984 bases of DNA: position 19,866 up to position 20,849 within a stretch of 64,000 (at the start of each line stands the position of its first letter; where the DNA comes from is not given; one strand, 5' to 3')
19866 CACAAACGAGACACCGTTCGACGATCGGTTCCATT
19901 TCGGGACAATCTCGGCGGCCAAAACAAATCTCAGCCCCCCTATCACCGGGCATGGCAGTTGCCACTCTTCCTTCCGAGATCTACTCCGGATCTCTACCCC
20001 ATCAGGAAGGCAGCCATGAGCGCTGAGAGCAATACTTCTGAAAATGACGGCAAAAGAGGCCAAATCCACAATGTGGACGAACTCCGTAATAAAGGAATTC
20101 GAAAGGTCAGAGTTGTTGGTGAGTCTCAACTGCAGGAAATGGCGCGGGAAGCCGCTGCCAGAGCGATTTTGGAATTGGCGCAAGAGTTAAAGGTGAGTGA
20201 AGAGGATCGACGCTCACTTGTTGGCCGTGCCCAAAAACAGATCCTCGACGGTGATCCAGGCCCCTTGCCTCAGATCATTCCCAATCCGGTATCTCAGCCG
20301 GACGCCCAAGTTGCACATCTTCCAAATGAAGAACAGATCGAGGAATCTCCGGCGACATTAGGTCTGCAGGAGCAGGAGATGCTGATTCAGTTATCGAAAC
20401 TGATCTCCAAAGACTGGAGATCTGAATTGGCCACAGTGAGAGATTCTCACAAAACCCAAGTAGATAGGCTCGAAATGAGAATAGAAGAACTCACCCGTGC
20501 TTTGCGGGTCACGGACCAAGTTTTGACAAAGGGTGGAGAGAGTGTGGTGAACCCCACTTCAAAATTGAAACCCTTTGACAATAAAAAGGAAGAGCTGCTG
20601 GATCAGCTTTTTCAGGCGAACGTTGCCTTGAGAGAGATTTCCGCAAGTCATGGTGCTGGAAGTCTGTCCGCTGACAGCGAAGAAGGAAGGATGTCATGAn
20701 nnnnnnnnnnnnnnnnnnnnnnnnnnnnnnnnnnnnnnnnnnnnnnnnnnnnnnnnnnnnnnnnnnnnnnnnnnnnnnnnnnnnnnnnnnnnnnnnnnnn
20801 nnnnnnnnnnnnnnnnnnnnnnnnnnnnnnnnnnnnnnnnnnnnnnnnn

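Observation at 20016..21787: Orphan MamK-like actin translationally coupled to an acidic coiled-coil protein. A candidate undescribed actin-filament system.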

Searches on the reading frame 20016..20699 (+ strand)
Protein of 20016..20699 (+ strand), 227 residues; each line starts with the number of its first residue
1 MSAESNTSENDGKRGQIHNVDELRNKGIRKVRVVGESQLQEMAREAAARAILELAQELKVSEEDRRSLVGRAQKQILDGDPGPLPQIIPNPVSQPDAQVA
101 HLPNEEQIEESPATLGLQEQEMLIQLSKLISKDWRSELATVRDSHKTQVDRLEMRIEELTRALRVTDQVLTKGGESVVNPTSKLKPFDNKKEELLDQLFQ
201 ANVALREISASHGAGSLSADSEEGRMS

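Call 3: search_protein_families(library=pfam, proteins=[window:20016-20699:+], max_evalue=0.1)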
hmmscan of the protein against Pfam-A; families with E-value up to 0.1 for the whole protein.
window:20016-20699:+ (227 aa): 1 family
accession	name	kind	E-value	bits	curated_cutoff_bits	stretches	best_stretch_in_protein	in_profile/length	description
PF03735.19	ENT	-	0.085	13.4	28.5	0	51-74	34-57/71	ENT domain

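Call 4: search_protein_families(library=ncbifam, proteins=[window:20016-20699:+], max_evalue=0.1)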
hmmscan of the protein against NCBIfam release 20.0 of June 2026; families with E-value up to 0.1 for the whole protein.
window:20016-20699:+ (227 aa): 1 family
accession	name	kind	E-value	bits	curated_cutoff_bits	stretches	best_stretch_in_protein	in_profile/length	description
NF042916.1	IncP_KfrC_dom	domain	0.021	15.1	99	1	118-161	12-54/152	IncP plasmid survival protein KfrC family protein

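Call 10: find_homologous_proteins(query=window:20016-20699:+, max_evalue=0.001)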
Query window:20016-20699:+ (227 aa): 30 proteins with E <= 0.001 among 1819 candidates.
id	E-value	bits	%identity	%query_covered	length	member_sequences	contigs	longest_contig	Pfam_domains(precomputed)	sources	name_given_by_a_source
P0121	3.0e-134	463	100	100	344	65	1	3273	-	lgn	-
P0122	6.9e-77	276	64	97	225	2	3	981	-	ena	-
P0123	2.5e-74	268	61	98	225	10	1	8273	-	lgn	-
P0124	1.7e-71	258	63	96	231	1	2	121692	-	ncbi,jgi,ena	-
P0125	5.6e-70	253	59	100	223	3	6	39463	-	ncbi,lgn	ncbi:MAG: hypothetical protein ACPG1Z_11275 [Planctomycetota bacterium]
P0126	1.2e-69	252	59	100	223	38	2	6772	-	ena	-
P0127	2.8e-69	251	59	100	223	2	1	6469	-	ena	-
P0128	2.5e-63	232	56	98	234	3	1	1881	-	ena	-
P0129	3.4e-46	176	44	99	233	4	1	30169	-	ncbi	-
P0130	2.2e-43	167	45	99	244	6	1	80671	-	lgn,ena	-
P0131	1.4e-42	164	46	92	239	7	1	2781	-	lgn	-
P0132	2.0e-42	163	48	92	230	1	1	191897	-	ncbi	-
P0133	2.3e-42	163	42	100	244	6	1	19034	-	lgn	-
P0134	3.9e-42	162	44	93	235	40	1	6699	-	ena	-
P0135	9.5e-42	161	44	92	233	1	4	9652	-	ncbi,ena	-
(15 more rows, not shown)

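Call 39: search_protein_families(library=pfam, alignment_id=A1, max_evalue=1)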
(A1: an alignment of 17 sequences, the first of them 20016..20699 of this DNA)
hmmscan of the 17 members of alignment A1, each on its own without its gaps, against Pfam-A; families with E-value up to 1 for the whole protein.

A. member 1, window:20016-20699:+ (227 aa): 4 families
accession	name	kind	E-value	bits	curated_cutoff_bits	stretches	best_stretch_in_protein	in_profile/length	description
PF03735.19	ENT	-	0.085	13.4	28.5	1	51-74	34-57/71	ENT domain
PF02789.23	Peptidase_M17_N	-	0.12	12.7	23.4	1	7-59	31-83/129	Cytosol aminopeptidase family, N-terminal domain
PF20667.3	Sec10_N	-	0.29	11.7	27.4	1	133-197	28-92/118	Exocyst complex component Sec10, N-terminal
PF05130.17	FlgN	-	0.86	10.4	30.5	0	45-90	40-84/147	FlgN protein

B. families by the number of members that match (of 17 scanned): 66 families (the first 25 are shown)
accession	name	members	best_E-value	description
PF13851.11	GAS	3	0.0035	Growth-arrest specific micro-tubule binding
PF03961.19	FapA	3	0.012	Flagellar Assembly Protein A beta solenoid domain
PF07889.17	DUF1664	3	0.085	Protein of unknown function (DUF1664)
PF23991.1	DUF7310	3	0.11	Coiled-coil region of unknown function (DUF7310)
PF14106.11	DUF4279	2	0.005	Domain of unknown function (DUF4279)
PF02520.22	ANIS5_cation-bd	2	0.02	SXP/RAL-2 family protein Ani s 5-like, metal-binding domain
PF20667.3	Sec10_N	2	0.024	Exocyst complex component Sec10, N-terminal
PF14282.11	FlxA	2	0.031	FlxA-like protein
PF04102.17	SlyX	2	0.17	SlyX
PF05384.16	DegS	1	0.001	Sensor protein DegS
PF24627.1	PUMA_CC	1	0.0027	PUMA coiled-coil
PF16535.10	T3SSipB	1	0.0096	Type III cell invasion protein SipB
PF14362.11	DUF4407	1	0.02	Domain of unknown function (DUF4407)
PF13166.12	AAA_13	1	0.021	AAA domain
PF03938.19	OmpH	1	0.029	Outer membrane protein (OmpH-like)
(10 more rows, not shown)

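Call 40: search_solved_structures(query=A1, max_evalue=10)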
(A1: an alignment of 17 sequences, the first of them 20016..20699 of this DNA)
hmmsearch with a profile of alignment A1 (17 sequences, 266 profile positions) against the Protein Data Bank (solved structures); distinct sequences matched with E-value up to 10: 5.
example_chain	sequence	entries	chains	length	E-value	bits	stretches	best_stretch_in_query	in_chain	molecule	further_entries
7lgc_A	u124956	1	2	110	0.29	14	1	23-60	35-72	Modulator of apoptosis 1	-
1l8d_A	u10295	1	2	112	0.56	13.1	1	80-121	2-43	DNA double-strand break repair rad50 ATPase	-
6zff_A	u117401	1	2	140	0.93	12.4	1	75-120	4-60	DNA double-strand break repair Rad50 ATPase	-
5cwb_A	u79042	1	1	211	4.4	10.2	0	44-97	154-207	Designed helical repeat protein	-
3s84_A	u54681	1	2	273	9.3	9.1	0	66-146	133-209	Apolipoprotein A-IV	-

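Call 41: find_homologous_proteins(query=A1, max_evalue=0.001)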
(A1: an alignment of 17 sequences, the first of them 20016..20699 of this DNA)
Query A1 (17 sequences) (227 aa, profile of the alignment): 110 proteins with E <= 0.001 among 8000 candidates.
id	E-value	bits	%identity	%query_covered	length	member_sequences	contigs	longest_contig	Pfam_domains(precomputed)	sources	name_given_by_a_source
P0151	4.5e-80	287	29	25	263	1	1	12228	-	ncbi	-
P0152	2.0e-75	272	29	25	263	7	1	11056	-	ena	-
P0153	3.0e-74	268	33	15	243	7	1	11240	-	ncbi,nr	ncbi:MAG: hypothetical protein O3B85_03995 [Planctomycetota bacterium]|nr:hypothetical protein [Plan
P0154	1.0e-73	266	33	15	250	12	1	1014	-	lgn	-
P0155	2.5e-73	265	26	85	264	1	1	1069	-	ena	-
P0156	1.4e-72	263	24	82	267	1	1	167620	-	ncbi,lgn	ncbi:MAG: hypothetical protein AAF628_01710 [Planctomycetota bacterium]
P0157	1.4e-72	263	26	82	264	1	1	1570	-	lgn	-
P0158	5.6e-72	261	33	15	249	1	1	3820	-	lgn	-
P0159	1.3e-71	260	33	15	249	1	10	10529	-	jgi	jgi:hypothetical protein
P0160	3.5e-71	258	26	38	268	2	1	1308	-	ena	-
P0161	5.3e-71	258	33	15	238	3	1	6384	-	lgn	-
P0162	7.6e-71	257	23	79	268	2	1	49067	-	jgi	jgi:chromosome segregation ATPase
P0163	3.3e-70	255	29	26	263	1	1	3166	-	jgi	-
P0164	4.8e-70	254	23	33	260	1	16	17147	-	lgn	-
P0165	5.6e-70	254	29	34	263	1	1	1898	-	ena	-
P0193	2.5e-67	245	30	15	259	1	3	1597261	-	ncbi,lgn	-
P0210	3.2e-65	239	21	32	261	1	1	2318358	-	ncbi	ncbi:MAG: hypothetical protein R3F56_02345 [Planctomycetota bacterium]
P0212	1.5e-64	236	26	42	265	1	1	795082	-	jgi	jgi:hypothetical protein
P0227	5.4e-31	126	30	15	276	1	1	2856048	-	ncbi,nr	ncbi:MAG: hypothetical protein IPM29_01040 [Planctomycetes bacterium]|nr:hypothetical protein [Planc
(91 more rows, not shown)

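Call 43: find_encoding_contigs(protein=P0193, flank=5000, max_places=1)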
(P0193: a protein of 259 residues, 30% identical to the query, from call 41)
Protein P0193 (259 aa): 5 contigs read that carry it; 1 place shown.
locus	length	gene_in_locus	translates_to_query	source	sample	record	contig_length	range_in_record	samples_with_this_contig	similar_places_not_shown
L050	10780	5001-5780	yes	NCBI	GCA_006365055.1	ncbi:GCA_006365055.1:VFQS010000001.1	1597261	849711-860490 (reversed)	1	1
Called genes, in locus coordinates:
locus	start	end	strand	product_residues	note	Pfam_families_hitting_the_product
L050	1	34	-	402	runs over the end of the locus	-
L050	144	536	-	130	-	PF01648:ACPS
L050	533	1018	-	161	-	PF14464:Prok-JAB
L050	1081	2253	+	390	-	PF01053:Cys_Met_Meta_PP, PF00155:Aminotran_1_2 (weak)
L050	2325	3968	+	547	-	PF17391:Urocanase_N, PF01175:Urocanase, PF17392:Urocanase_C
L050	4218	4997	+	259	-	PF09140:MipZ (faint), PF10609:ParA (weak), PF13614:AAA_31 (weak)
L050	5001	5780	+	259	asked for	-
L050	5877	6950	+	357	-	PF00022:Actin (faint), PF01869:BcrAD_BadFG (faint), PF06723:MreB_Mbl, PF14450:FtsA (faint), PF25229:Salactin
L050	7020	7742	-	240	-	PF00702:Hydrolase, PF13419:HAD_2, PF13242:Hydrolase_like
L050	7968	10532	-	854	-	PF00263:Secretin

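Call 44: find_encoding_contigs(protein=P0210, flank=5000, max_places=1)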
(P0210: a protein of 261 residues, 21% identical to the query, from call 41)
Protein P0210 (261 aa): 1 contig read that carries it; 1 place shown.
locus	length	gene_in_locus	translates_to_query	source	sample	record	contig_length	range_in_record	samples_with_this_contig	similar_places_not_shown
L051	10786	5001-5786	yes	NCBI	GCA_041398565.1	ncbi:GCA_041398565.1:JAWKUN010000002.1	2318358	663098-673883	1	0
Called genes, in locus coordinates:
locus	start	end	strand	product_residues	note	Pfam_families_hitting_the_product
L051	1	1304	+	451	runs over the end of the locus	PF00772:DnaB, PF03796:DnaB_C, PF13481:AAA_25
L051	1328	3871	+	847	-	PF08479:POTRA_2 (faint), PF07244:POTRA, PF01103:Omp85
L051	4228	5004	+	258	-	PF09140:MipZ (faint), PF10609:ParA (weak), PF13614:AAA_31, PF01656:CbiA (weak)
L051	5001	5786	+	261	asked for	-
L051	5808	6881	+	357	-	PF06723:MreB_Mbl, PF25229:Salactin (weak), PF00022:Actin (weak), PF14450:FtsA (weak)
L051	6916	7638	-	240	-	PF00702:Hydrolase, PF13419:HAD_2, PF13242:Hydrolase_like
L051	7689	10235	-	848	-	PF00263:Secretin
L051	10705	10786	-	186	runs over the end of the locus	PF02472:ExbD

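Call 45: find_encoding_contigs(protein=P0227, flank=5000, max_places=1)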
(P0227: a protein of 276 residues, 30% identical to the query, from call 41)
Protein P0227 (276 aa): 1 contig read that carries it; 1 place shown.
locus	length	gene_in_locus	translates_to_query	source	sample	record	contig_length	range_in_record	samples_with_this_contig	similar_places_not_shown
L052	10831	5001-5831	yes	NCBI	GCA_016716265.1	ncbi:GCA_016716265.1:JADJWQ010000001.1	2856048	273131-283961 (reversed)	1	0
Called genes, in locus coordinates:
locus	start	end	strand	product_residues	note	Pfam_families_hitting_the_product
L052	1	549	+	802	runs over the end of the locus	PF07244:POTRA, PF01103:Omp85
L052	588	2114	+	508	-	PF00221:Lyase_aromatic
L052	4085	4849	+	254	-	PF10609:ParA, PF13614:AAA_31, PF01656:CbiA (weak)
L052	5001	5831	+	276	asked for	-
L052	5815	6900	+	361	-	PF25229:Salactin, PF00022:Actin (faint), PF06723:MreB_Mbl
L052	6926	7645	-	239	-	PF00702:Hydrolase, PF13419:HAD_2, PF13242:Hydrolase_like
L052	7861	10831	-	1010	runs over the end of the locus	PF00263:Secretin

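Call 46: find_encoding_contigs(protein=P0212, flank=5000, max_places=1)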
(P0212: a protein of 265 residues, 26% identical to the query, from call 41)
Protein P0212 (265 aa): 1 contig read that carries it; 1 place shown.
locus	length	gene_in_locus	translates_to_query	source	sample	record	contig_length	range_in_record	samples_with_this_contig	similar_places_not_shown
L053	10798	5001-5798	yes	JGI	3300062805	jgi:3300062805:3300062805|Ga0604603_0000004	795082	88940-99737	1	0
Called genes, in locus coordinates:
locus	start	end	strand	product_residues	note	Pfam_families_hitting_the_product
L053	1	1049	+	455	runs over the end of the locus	PF00501:AMP-binding, PF13193:AMP-binding_C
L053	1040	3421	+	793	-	PF03176:MMPL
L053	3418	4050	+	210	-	-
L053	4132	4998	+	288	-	PF01656:CbiA (weak), PF09140:MipZ (weak), PF10609:ParA (weak), PF13614:AAA_31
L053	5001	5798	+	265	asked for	-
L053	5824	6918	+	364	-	PF00022:Actin (faint), PF01869:BcrAD_BadFG (faint), PF06723:MreB_Mbl, PF25229:Salactin (weak)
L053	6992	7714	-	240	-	PF00702:Hydrolase, PF13419:HAD_2, PF13242:Hydrolase_like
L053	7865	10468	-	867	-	PF00263:Secretin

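Call 47: search_protein_families(library=ncbifam, proteins=[L053:4132-4998:+], max_evalue=0.00001)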
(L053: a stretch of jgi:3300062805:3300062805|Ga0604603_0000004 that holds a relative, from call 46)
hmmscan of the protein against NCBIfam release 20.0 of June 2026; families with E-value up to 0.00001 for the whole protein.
L053:4132-4998:+ (288 aa): 10 families
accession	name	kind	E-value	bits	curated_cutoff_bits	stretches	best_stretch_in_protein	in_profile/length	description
TIGR03018.1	pepcterm_TyrKin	hypoth_equivalog_domain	7.3e-46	156.1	230.65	1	67-256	3-199/207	XrtA-associated tyrosine autokinase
TIGR03029.1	EpsG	equivalog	5.5e-39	134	313.8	1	58-266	66-273/274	chain length determinant protein tyrosine kinase EpsG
TIGR01007.1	eps_fam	subfamily_domain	2.1e-34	118.9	108.05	1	77-269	1-191/204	polysaccharide biosynthesis tyrosine autokinase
TIGR01005.1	eps_transp_fam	subfamily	1.1e-29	103.2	411.7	1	69-276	520-723/754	exopolysaccharide transport protein family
NF007350.0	PRK09841.1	equivalog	2e-28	99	1248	1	68-266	504-701/726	tyrosine-protein kinase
NF008568.0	PRK11519.1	equivalog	6.9e-27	93.9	1068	1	69-263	500-693/720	tyrosine-protein kinase Wzc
TIGR01969.1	minD_arch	subfamily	2.6e-12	46.4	201.75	1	98-265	3-167/251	cell division ATPase MinD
TIGR01968.1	minD_bact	equivalog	9.6e-11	41.5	212.9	1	96-242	2-147/261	septum site-determining protein MinD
NF047398.1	AAA_KGGVGR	domain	9.7e-07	29.3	90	0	96-159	3-68/190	KGGVGR-motif variant AAA ATPase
NF041546.1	ParA_partition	equivalog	2.4e-06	27.3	180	0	106-135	10-38/203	ParA family partition ATPase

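Call 63: predict_structure(alignment_id=A2)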
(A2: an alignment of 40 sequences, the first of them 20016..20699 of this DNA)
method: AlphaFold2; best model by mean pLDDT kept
length: 227 residues; sequences in the alignment: 40
mean_pLDDT: 71.3   pTM: 0.31
mean pLDDT of the five models: 71.3, 71.2, 70.9, 70.5, 68.9
residues with pLDDT >= 90: 60; 70-90: 79; 50-70: 31; < 50: 57
segments of 3 or more residues with pLDDT < 50: 1-16, 85-109, 178-184, 221-224
pLDDT, mean of each block of 10 residues (from residue 1): 39 49 76 75 81 83 79 72 46 40 43 74 95 95 96 95 91 62 57 90 88 58 49
secondary structure, 60 per line:
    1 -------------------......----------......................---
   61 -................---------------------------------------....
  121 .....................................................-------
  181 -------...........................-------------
elements in order: H20-25 H36-57 H62-77 H117-173 H188-214
